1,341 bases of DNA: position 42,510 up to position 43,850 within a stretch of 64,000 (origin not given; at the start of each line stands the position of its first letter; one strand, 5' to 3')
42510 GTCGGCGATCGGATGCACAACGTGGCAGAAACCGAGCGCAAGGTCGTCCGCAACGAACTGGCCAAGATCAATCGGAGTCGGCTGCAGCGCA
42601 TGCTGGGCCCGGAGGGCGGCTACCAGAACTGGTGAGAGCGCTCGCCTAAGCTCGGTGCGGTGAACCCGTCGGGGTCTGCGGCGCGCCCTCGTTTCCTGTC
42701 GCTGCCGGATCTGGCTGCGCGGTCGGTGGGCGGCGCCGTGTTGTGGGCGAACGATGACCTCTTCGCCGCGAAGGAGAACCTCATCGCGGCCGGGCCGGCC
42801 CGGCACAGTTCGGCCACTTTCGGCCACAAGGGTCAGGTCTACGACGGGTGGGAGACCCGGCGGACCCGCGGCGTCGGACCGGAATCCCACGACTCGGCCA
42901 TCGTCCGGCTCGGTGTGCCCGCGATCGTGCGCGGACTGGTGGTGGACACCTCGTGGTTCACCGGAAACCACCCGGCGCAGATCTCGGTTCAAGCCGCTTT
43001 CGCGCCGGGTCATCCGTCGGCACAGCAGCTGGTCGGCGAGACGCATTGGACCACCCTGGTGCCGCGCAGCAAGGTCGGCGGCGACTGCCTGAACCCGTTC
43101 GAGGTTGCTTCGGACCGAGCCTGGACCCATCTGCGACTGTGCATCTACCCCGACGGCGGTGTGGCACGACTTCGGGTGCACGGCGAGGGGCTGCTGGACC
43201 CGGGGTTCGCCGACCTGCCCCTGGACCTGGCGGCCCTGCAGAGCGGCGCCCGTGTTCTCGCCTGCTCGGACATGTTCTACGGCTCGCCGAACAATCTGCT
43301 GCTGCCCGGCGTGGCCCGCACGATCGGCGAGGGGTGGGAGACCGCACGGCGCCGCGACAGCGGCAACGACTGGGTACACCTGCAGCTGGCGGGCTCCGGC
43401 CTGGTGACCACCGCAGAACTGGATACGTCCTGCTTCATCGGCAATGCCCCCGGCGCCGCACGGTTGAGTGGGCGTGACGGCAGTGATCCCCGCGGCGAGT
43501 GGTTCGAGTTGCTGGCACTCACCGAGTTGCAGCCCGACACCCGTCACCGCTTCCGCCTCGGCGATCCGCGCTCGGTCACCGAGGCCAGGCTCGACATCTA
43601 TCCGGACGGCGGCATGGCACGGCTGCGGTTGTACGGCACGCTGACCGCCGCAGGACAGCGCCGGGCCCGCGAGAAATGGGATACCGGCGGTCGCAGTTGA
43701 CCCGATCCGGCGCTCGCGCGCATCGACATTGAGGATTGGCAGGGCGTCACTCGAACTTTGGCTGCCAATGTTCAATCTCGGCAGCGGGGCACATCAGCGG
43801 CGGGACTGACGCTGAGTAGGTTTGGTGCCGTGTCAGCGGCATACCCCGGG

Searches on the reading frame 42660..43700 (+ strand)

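Call 16: search_protein_families(library=pfam, proteins=[window:42660-43700:+], max_evalue=0.001)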
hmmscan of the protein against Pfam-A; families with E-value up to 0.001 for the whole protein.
window:42660-43700:+ (346 aa): 1 family
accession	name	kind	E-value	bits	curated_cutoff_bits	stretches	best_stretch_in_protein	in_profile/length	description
PF03561.21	Allantoicase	-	7.7e-83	276.3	27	2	24-176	1-153/155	Allantoicase repeat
